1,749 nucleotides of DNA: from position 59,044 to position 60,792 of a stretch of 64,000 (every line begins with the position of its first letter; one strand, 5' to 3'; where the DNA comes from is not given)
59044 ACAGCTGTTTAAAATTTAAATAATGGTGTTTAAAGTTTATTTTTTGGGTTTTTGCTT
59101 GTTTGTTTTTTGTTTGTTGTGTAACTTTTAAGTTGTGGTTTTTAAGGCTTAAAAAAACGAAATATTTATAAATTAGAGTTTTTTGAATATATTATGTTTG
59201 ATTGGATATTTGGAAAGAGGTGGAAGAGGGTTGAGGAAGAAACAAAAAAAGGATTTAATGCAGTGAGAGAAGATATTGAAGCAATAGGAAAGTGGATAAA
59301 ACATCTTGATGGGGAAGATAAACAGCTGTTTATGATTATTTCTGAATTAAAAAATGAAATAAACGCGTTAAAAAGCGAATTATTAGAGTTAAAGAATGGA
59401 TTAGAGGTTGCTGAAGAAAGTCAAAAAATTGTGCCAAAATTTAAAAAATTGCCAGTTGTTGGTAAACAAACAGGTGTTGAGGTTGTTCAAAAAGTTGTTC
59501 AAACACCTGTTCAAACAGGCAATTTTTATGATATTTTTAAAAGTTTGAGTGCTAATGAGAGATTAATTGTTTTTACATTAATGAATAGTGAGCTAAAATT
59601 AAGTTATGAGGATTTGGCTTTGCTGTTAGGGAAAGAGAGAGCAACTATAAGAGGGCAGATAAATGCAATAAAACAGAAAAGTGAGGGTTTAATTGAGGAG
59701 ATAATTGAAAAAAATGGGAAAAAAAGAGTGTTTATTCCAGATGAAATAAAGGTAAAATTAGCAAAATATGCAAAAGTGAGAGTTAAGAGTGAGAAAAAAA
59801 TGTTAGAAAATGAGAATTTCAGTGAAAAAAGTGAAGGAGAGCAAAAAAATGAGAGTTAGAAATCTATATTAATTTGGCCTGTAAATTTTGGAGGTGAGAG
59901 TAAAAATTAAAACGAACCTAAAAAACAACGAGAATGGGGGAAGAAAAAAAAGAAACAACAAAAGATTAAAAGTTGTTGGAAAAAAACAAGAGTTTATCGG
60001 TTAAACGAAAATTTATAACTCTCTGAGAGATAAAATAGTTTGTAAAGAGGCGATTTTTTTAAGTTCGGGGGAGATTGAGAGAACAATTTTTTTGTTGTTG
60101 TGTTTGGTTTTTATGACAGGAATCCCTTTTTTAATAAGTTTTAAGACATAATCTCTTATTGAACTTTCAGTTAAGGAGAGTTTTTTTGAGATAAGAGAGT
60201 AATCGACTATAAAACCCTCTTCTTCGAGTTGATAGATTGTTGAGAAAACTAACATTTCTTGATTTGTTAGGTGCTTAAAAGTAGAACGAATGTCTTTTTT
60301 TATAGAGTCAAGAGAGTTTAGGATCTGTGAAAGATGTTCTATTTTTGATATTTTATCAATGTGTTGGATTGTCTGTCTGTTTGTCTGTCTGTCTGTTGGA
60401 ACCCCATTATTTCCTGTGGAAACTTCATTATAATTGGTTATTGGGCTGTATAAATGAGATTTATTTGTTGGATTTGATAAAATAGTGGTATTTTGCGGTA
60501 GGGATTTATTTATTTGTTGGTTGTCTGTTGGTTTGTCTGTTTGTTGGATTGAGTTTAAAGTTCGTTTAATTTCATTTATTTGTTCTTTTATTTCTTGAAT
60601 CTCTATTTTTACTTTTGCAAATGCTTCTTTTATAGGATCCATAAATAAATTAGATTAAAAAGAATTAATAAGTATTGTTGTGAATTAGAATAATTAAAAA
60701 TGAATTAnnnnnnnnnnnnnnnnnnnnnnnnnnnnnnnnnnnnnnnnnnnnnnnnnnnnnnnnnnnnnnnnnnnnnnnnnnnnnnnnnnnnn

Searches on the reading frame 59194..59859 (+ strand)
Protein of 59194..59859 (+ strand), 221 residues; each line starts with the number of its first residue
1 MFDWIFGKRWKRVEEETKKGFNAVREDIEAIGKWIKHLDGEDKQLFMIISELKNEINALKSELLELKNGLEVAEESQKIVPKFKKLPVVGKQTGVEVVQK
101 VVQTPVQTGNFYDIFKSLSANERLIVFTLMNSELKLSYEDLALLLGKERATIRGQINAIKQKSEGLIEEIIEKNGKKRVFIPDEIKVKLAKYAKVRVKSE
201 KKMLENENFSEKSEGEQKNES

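Call 7: search_protein_families(library=pfam, max_evalue=0.1, proteins=[window:59194-59859:+])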
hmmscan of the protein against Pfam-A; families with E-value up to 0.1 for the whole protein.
window:59194-59859:+ (221 aa): 0 families

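Call 10: find_encoding_contigs(protein=window:59194-59859:+, flank=10000, max_places=10)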
Protein window:59194-59859:+ (221 aa): no gene with exactly this product is on record in the collection.

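Call 13: find_homologous_proteins(query=window:59194-59859:+)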
Query window:59194-59859:+ (221 aa): 2497 proteins with E <= 0.001 among 3353 candidates; the best 120 are listed.
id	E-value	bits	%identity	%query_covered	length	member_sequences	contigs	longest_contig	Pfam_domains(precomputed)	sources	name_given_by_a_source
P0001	2.8e-132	456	100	100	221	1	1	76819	-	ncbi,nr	ncbi:MAG: hypothetical protein N3D20_00405 [Candidatus Pacearchaeota archaeon]|nr:hypothetical prote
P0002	2.2e-101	356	78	97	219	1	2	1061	-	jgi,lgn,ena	-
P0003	9.7e-100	350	78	97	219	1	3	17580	-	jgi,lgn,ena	-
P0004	1.2e-81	291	68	94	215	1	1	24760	-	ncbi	-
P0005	2.7e-81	290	69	91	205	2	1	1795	-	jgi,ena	-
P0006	3.3e-81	290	64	97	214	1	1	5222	-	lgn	-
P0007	3.7e-81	289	66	100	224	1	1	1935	-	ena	-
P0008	5.1e-81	289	67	86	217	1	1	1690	-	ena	-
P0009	9.0e-81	288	65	98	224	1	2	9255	-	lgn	-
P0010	1.1e-80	288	67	91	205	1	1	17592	-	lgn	-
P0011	1.2e-80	288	66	100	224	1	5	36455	-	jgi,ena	jgi:hypothetical protein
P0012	1.5e-80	287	67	97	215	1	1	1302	-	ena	-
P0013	2.0e-80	287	66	97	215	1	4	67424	-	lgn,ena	-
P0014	2.5e-80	287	67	91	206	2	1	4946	-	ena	-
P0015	2.6e-80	287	69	91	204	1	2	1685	-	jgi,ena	-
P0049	1.3e-78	281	66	91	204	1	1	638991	-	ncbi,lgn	-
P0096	2.6e-76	274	64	91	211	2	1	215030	-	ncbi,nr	ncbi:MAG: hypothetical protein Q8Q31_01570 [Nanoarchaeota archaeon]|nr:hypothetical protein [Nanoarc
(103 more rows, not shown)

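Call 14: find_encoding_contigs(protein=P0001, flank=10000, max_places=2)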
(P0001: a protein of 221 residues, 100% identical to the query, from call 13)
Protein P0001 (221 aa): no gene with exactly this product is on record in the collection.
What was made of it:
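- Tried and rejected: The window's own protein is not on record in the contig index (calls 10, 14), so context came from homologues.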

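Call 15: find_encoding_contigs(protein=P0003, flank=6000, max_places=2)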
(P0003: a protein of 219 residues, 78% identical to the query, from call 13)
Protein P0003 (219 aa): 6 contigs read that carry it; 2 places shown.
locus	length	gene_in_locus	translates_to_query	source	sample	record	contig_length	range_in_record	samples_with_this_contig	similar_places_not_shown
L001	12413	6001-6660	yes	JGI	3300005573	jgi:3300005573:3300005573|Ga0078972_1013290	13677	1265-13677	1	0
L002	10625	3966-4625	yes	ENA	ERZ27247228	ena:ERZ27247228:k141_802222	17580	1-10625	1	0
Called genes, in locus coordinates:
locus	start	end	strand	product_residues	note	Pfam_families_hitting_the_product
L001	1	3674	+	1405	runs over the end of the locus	PF01835:MG2 (faint), PF17803:Cadherin_4 (faint), PF00801:PKD (faint), PF04096:Nucleoporin2 (faint)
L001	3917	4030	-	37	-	-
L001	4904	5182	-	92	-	PF18898:DUF5654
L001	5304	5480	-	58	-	-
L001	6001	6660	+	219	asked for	-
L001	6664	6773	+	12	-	-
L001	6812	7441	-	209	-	-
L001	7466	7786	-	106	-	-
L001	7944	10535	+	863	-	PF04851:ResIII (faint), PF00270:DEAD, PF00271:Helicase_C, PF19306:WHD_Lhr, PF08494:DEAD_assoc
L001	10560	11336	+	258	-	PF00149:Metallophos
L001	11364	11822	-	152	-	-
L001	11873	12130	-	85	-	PF05239:PRC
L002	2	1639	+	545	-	?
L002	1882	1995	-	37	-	-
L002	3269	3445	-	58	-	-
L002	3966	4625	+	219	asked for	-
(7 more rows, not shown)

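Call 19: find_encoding_contigs(protein=P0013, flank=8000, max_places=1)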
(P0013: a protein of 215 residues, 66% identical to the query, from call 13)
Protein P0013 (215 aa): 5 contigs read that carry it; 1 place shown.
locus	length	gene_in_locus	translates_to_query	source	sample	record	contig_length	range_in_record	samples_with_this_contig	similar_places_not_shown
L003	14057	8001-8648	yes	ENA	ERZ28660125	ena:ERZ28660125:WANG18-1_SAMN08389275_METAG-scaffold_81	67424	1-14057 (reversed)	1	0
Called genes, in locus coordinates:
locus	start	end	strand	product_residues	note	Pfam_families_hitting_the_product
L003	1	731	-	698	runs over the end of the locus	PF02463:SMC_N (weak), PF13476:AAA_23, PF13555:AAA_29 (faint), PF13558:SbcC_Walker_B (faint)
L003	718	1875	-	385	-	PF00149:Metallophos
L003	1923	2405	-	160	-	-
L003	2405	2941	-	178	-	-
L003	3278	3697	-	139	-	PF05746:DALR_1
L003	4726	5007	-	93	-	PF17032:Zn_ribbon_15 (faint), PF18912:DZR_2 (faint), PF12773:DZR, PF13248:Zn_ribbon_3 (faint), PF13240:Zn_Ribbon_1 (weak)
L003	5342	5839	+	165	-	-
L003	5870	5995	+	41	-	-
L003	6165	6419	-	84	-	-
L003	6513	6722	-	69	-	-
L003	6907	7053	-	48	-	PF11295:DUF3096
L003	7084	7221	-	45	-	PF11295:DUF3096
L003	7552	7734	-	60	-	PF04070:DUF378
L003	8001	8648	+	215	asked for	-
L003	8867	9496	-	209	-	-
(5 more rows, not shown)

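Call 20: find_encoding_contigs(protein=P0049, flank=8000, max_places=1)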
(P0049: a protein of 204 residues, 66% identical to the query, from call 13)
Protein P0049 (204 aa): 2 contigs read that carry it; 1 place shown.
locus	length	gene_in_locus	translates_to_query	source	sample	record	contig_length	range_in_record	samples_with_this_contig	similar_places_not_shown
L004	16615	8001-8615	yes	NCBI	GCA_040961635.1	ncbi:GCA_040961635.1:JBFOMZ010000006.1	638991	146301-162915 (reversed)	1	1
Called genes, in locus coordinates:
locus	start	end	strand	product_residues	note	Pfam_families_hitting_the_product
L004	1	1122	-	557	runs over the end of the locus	PF03485:Arg_tRNA_synt_N, PF00750:tRNA-synt_1d, PF05746:DALR_1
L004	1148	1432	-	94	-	PF17032:Zn_ribbon_15 (faint), PF18912:DZR_2 (faint), PF13240:Zn_Ribbon_1 (weak), PF13248:Zn_ribbon_3 (faint), PF24460:DUF7575 (faint), PF12773:DZR, PF13240:Zn_Ribbon_1 (weak)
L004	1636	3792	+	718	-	-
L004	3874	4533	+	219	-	PF00483:NTP_transferase, PF12804:NTP_transf_3 (weak)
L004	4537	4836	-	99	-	-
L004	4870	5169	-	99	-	-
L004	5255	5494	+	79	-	-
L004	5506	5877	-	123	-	-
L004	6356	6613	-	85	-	-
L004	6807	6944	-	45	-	PF11295:DUF3096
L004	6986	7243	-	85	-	PF18898:DUF5654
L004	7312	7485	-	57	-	-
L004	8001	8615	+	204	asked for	-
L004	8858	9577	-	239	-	-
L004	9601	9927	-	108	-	-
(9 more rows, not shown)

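Call 21: find_encoding_contigs(protein=P0096, flank=8000, max_places=1)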
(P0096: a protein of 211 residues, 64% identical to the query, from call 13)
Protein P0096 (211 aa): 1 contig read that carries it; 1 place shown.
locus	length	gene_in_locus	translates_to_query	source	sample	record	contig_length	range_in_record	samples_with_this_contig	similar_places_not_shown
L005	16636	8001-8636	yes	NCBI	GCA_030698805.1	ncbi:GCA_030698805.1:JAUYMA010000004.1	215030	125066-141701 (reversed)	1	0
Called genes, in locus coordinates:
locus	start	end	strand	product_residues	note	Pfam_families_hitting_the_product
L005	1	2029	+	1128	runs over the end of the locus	-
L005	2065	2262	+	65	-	-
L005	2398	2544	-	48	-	PF11295:DUF3096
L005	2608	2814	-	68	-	-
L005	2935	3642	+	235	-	PF00932:LTD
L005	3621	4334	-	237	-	-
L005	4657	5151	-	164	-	-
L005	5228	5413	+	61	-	-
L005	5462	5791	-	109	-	-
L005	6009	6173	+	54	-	-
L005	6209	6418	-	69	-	-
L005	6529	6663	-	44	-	-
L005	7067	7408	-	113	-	PF18898:DUF5654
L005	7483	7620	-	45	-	-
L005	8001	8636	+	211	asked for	-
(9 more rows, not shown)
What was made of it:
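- Those are winged-helix genes, Lhr, Metallophos and PRC (calls 15, 19-21).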

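Call 34: find_related_loci(query=A4, collection=genome_contigs, flank=10000)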
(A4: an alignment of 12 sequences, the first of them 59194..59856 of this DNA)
Query A4 (221 aa) in genome_contigs; peptide patterns used: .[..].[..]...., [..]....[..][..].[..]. (x = any residue, [..] = any of these).
406 stretches matched a pattern; 247 encode a relative of the query (tblastn E <= 1e-3); the best 80 are kept; 80 distinct loci.
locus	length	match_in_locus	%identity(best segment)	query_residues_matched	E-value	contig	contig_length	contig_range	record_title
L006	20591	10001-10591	68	1-197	2e-87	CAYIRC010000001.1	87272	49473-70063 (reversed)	MAG TPA_asm: Candidatus Woesearchaeota archaeon isolate ERP119705_co3_277 genome assembly, contig: NODE_156_length_87272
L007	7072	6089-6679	68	1-197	9e-86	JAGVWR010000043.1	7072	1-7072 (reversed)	Candidatus Pacearchaeota archaeon isolate RIFCSPLOWO2_01_FULL_32_14 rifcsplowo2_01_scaffold_30211, whole genome shotgun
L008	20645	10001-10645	63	1-215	2e-85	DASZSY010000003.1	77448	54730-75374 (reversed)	MAG TPA_asm: Candidatus Nanoarchaeia archaeon isolate SMAG_U6062 k141_2540, whole genome shotgun sequence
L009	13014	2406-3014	64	1-203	4e-84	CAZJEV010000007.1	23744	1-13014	MAG TPA_asm: Candidatus Woesearchaeota archaeon isolate SRP269290_co4_244 genome assembly, contig: NODE_1022_length_2374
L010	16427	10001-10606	67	1-202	4e-83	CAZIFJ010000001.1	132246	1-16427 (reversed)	MAG TPA_asm: Candidatus Woesearchaeota archaeon isolate SRP178908_co2_275 genome assembly, contig: NODE_9_length_132246_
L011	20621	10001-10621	64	1-207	1e-82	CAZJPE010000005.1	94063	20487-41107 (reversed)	MAG TPA_asm: Candidatus Woesearchaeota archaeon isolate SRP178908_co2_70 genome assembly, contig: NODE_32_length_94063_c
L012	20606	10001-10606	64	1-202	2e-82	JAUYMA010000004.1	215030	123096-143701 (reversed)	MAG: Nanoarchaeota archaeon isolate C24_metabat.bin.61 C24_k141_1038144, whole genome shotgun sequence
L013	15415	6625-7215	66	1-197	1e-82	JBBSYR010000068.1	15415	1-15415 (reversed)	MAG: Nanoarchaeota archaeon isolate H43-bin213_1 H43_bin213_1_000000000068, whole genome shotgun sequence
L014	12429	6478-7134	62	1-218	4e-82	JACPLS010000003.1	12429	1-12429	MAG: Candidatus Pacearchaeota archaeon isolate NC_groundwater_527_Ag_S-0.1um_31_8 S35_SO-1_scaffold_76011, whole genome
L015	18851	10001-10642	62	1-214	4e-82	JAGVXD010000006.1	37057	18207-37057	Candidatus Pacearchaeota archaeon isolate RIFCSPHIGHO2_12_FULL_36_23 rifcsphigho2_12_scaffold_1229, whole genome shotgun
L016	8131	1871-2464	67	1-196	8e-82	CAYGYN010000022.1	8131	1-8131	MAG TPA_asm: Candidatus Woesearchaeota archaeon isolate ERP119294_co2_456 genome assembly, contig: k141_3810847, whole g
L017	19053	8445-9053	66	1-202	1e-81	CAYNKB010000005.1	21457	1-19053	MAG TPA_asm: Candidatus Woesearchaeota archaeon isolate SRP050083_co1_132 genome assembly, contig: NODE_946_length_21457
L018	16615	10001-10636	60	1-211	2e-81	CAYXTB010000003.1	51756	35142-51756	MAG TPA_asm: Candidatus Woesearchaeota archaeon isolate SRP178908_co1_313 genome assembly, contig: NODE_327_length_51756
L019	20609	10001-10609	63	1-201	1e-80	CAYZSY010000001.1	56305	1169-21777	MAG TPA_asm: Candidatus Woesearchaeota archaeon isolate SRP050083_co3_204 genome assembly, contig: NODE_288_length_56305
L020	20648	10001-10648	62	1-216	1e-80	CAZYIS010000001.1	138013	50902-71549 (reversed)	MAG TPA_asm: Candidatus Woesearchaeota archaeon isolate SRP142039_co2_64 genome assembly, contig: NODE_13_length_138013_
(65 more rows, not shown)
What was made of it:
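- The protein is very highly conserved: 55-78% identity, with 2497 database hits (calls 13, 34).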

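Call 45: search_solved_structures(query=A4, max_evalue=1, show_alignments=2)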
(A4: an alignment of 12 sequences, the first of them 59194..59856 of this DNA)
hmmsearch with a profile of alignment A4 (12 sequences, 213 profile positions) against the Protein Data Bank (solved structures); distinct sequences matched with E-value up to 1: 16.
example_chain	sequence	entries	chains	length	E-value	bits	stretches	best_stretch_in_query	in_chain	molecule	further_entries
6hms_A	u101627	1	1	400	0.015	18.1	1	141-184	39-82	DNA polymerase II small subunit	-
6hmf_A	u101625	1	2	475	0.016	18.1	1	141-184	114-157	DNA polymerase II small subunit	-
5ihe_A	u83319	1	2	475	0.016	18.1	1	141-184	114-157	DNA polymerase II small subunit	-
6t8h_A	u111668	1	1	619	0.024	17.5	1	141-184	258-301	DNA polymerase II small subunit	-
8ppt_A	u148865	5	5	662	0.026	17.4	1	141-184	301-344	DNA polymerase II small subunit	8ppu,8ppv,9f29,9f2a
6cmv_A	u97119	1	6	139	0.068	16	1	98-177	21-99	Transcriptional regulator Lrs14-like protein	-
2yo3_A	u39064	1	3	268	0.12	15.2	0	10-77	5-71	GENERAL CONTROL PROTEIN GCN4, PUTATIVE INNER MEMBRANE PROTEIN, GENERAL CONTROL PROTEIN GCN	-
6dm9_B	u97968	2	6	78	0.24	14.2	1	8-71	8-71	DHD15_extended_B | DHD15_closed_B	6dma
7o92_A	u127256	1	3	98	0.44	13.4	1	10-60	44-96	hypothetical protein UY81_C0065G0003 residues 18-54 from Candidatus Giovannonibacteria bac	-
8qox_B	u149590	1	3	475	0.48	13.2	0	24-72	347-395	Conserved membrane protein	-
3ljw_A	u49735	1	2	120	0.59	12.9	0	10-64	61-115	Protein polybromo-1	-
2ktb_B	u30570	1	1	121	0.6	12.9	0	10-64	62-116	Protein polybromo-1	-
3hmf_A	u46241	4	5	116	0.62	12.9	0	10-64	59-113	Protein polybromo-1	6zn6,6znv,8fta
6mi4_A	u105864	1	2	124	0.85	12.4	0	34-68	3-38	NF-kB ESSENTIAL MODULATOR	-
8tve_A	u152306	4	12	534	0.85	12.4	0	15-57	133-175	Langya henipavirus fusion protein in postfusion state | Langya henipavirus fusion protein in prefusion state | Langya henipavirus postfusion F protein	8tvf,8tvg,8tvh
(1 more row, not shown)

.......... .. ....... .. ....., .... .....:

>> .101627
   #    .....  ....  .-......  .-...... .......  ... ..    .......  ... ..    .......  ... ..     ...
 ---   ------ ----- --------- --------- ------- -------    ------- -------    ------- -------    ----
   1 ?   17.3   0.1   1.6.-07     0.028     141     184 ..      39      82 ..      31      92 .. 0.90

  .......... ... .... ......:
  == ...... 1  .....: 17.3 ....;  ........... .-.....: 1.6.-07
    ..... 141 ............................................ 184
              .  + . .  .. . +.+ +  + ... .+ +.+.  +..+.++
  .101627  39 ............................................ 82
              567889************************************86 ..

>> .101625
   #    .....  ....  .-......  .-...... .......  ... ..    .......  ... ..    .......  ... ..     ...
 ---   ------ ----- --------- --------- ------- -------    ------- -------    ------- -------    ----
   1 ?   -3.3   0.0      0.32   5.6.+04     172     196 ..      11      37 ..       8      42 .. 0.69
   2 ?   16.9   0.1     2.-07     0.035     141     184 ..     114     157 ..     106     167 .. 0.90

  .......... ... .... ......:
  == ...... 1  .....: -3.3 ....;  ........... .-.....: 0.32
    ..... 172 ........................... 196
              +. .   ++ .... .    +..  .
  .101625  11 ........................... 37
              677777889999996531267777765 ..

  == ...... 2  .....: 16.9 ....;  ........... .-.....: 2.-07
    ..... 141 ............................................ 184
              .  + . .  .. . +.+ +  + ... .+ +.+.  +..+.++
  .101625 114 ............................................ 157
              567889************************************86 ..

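Call 50: predict_structure(alignment_id=A4)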
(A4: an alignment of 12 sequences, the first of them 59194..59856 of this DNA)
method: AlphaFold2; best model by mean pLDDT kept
length: 221 residues; sequences in the alignment: 12
mean_pLDDT: 52.8   pTM: 0.22
mean pLDDT of the five models: 52.8, 52.3, 50.2, 43.6, 39.4
residues with pLDDT >= 90: 0; 70-90: 35; 50-70: 68; < 50: 118
segments of 3 or more residues with pLDDT < 50: 79-81, 83-115, 119-122, 131-136, 148-150, 152-167, 169-171, 174-183, 192-221
pLDDT, mean of each block of 10 residues (from residue 1): 57 71 71 64 68 81 75 58 44 39 39 48 49 47 49 47 46 44 51 42 38 36 31
secondary structure, 60 per line:
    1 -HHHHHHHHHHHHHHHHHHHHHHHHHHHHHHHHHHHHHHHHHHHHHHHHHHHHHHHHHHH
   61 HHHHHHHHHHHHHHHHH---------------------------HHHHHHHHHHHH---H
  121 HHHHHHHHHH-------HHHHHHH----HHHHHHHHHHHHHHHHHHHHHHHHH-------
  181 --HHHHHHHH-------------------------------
elements in order: H2-77 H105-116 H120-130 H138-144 H149-173 H183-190
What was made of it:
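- Tried and rejected: The first structure model, from 12 sequences, was too poor to use (call 50).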

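Call 64: search_protein_families(library=ncbifam, max_evalue=1, proteins=[window:59194-59856:+])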
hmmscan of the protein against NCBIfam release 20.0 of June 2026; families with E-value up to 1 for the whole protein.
window:59194-59856:+ (221 aa): 2 families
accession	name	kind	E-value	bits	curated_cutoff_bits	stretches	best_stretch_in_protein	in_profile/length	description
NF053606.1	Sta1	subfamily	0.0033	17.5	80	1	117-176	17-73/100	Sta1 family transcriptional regulator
NF010535.0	PRK13923.1-3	equivalog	0.41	10.5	257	1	36-79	123-166/193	sporulation-specific transcriptional regulator GerR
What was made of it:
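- Weak sequence hits point the same way: Sta1 (call 64) and Lrs14-like (call 45).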

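Call 71: predict_structure(alignment_id=A5)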
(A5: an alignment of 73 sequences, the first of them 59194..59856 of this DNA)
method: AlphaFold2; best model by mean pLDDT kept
length: 221 residues; sequences in the alignment: 73
mean_pLDDT: 67.7   pTM: 0.39
mean pLDDT of the five models: 67.7, 65.8, 65.2, 60.4, 60.1
residues with pLDDT >= 90: 22; 70-90: 105; 50-70: 38; < 50: 56
segments of 3 or more residues with pLDDT < 50: 78-82, 89-107, 195-221
pLDDT, mean of each block of 10 residues (from residue 1): 56 72 76 63 72 85 79 59 45 38 46 83 89 88 90 91 84 86 82 49 30 29 36
secondary structure, 60 per line:
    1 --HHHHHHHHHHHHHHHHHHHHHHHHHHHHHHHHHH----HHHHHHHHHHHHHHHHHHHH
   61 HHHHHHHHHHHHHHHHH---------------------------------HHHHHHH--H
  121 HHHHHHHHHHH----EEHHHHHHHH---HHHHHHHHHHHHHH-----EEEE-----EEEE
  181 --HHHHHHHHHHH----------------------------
elements in order: H3-36 H41-77 H111-117 H120-131 H138-145 H149-162 E168-171 E177-180 H183-193
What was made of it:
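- On Lrs14/Sta1-type winged-helix regulators: AF2 with 73 sequences models residues 111-193 as H-H-H plus a beta wing at pLDDT 82-91 (call 71).
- Protein: the AF2 model gives residues 111-193 as a winged helix at pLDDT 82-91 (call 71).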

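Call 73: fold_search(model_id=the predicted structure, library=pdb)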
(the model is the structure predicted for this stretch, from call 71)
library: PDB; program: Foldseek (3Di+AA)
matches with E <= 10: 1386; with E <= 0.001: 11
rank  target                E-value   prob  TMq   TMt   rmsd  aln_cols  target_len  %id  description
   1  6cmv_C                3.1e-04  1.00  0.29  0.55  11.0       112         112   20  Crystal structure of Archaeal Biofilm Regulator (AbfR2) from Sulfolobus acidocaldarius (released 2018-11-14)
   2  1smt_A                4.7e-04  1.00  0.34  0.69   3.3        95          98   17  SMTB REPRESSOR FROM SYNECHOCOCCUS PCC7942 (released 1997-12-03)
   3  7cte_B                5.3e-04  1.00  0.33  0.25   5.5       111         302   17  Human Origin Recognition Complex, ORC2-5 (released 2021-01-06)
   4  1smt_B                6.1e-04  1.00  0.34  0.67   3.4        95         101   17  SMTB REPRESSOR FROM SYNECHOCOCCUS PCC7942 (released 1997-12-03)
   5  1r23_A                7.4e-04  1.00  0.34  0.66   4.6       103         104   16  Crystal structure of the cyanobacterial metallothionein repressor SmtB in the Zn1-form (one Zn(II) per dimer) (released 2004-05-18)
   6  6cmv_D                7.9e-04  1.00  0.29  0.54   4.2        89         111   22  Crystal structure of Archaeal Biofilm Regulator (AbfR2) from Sulfolobus acidocaldarius (released 2018-11-14)
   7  2kko_MODEL_1_A        7.9e-04  1.00  0.32  0.61   4.8        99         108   20  Solution NMR structure of the homodimeric winged helix-turn-helix DNA-binding domain (fragment 1-100) Mb0332 f (released 2009-08-11)
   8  3eco_A                8.4e-04  1.00  0.31  0.49   5.5        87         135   15  Crystal structure of MepR, a transcription regulator of the Staphylococcus aureus multidrug efflux pump MepA (released 2009-02-10)
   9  6cmv_B                8.4e-04  1.00  0.30  0.54   5.2        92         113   22  Crystal structure of Archaeal Biofilm Regulator (AbfR2) from Sulfolobus acidocaldarius (released 2018-11-14)
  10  5ffx_A                8.4e-04  1.00  0.30  0.46  10.7       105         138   11  S. aureus MepR G34K Mutant (released 2016-12-21)
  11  4zzl_A                8.4e-04  1.00  0.30  0.44  14.7       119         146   14  MexR R21W derepressor mutant causing multidrug resistance in P. aeruginosa by mexAB-oprM efflux pump expression (released 2016-07-27)
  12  4lll_M                1.0e-03  1.00  0.31  0.52   5.0        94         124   13  Crystal structure of S. aureus MepR-DNA complex (released 2014-05-14)
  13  1r22_B                1.2e-03  1.00  0.33  0.67   3.7        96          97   19  Crystal structure of the cyanobacterial metallothionein repressor SmtB (C14S/C61S/C121S mutant) in the Zn2alpha5-form (released 2004-05-18)
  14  4fht_A                1.3e-03  1.00  0.27  0.41   6.2       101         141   16  Crystal Structure of the PcaV transcriptional regulator from Streptomyces coelicolor in complex with its natural ligan (released 2013-04-24)
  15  6uvu_A                1.4e-03  1.00  0.32  0.57   6.2       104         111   14  Crystal structure of the AntR antimony-specific transcriptional repressor (released 2020-11-04)
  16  6cmv_A                1.5e-03  1.00  0.30  0.55   5.4        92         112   23  Crystal structure of Archaeal Biofilm Regulator (AbfR2) from Sulfolobus acidocaldarius (released 2018-11-14)
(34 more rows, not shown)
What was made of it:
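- On Lrs14/Sta1-type winged-helix regulators: The Foldseek top hit is AbfR2, followed by ArsR/SmtB and MarR (call 73).
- The best Foldseek hits are AbfR2/Lrs14-like, ArsR/SmtB and MarR (call 73).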

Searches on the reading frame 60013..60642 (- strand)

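Call 7: search_protein_families(library=pfam, max_evalue=0.1, proteins=[window:60013-60642:-])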
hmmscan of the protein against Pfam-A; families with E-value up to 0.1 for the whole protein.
window:60013-60642:- (209 aa): 11 families
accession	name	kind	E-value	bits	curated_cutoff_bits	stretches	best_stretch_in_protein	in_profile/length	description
PF21984.2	DnaD_N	-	0.0004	21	27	1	124-187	13-77/101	DnaD N-terminal domain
PF13730.12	HTH_36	-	0.0028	17.9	25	1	124-174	2-54/55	Helix-turn-helix domain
PF01325.25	Fe_dep_repress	-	0.0048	17.5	26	1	132-174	9-51/60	Iron dependent repressor, N-terminal DNA binding domain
PF08279.18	HTH_11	-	0.006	16.9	25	1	137-181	7-51/55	HTH domain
PF20319.3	DUF6614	-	0.0076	16.7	25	1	133-169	24-60/116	Family of unknown function (DUF6614)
PF10046.14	BLOC1_2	-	0.0096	16.7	33.4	0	86-123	58-96/96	Biogenesis of lysosome-related organelles complex-1 subunit 2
PF17156.9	GAPES2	-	0.034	14.4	27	1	147-204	136-190/204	Gammaproteobacterial periplasmic sensor domain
PF13412.12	HTH_24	-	0.05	13.6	21.9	0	151-174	23-46/48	Winged helix-turn-helix DNA-binding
PF24611.2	Spectrin_Anc-1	-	0.053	14.2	33.2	0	90-125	61-96/115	Nuclear anchorage protein 1, spectrin-like repeat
PF18015.7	Acetyltransf_19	-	0.057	14.1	23.8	0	116-189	14-87/113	Acetyltransferase (GNAT) domain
PF06013.18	WXG100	-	0.085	13.6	27.3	0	6-34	51-79/86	Proteins of 100 residues with WXG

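Call 64: search_protein_families(library=ncbifam, max_evalue=1, proteins=[window:60013-60639:-])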
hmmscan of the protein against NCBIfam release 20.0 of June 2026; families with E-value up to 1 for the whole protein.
window:60013-60639:- (208 aa): 6 families
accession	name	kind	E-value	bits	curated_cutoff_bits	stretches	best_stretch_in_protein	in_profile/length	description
NF040947.1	trans_reg_LysM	equivalog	0.0092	15.8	180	1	146-173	19-46/136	HTH-type transcriptional regulator LysM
TIGR00293.1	TIGR00293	equivalog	0.014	15.6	53.9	1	3-33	98-128/129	prefoldin subunit alpha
TIGR02473.1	flagell_FliJ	equivalog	0.052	14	50.45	0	5-37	20-52/141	flagellar export protein FliJ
TIGR02937.1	sigma70-ECF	superfamily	0.17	11.5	42.9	1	84-171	85-160/165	sigma-70 family RNA polymerase sigma factor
NF038218.1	IcmG_DotF_IVB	equivalog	0.5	10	200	1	72-140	91-159/266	type IVB secretion system protein IcmG/DotF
TIGR04166.1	methano_MtrB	equivalog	0.77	10.1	50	0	9-40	27-58/95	tetrahydromethanopterin S-methyltransferase subunit MtrB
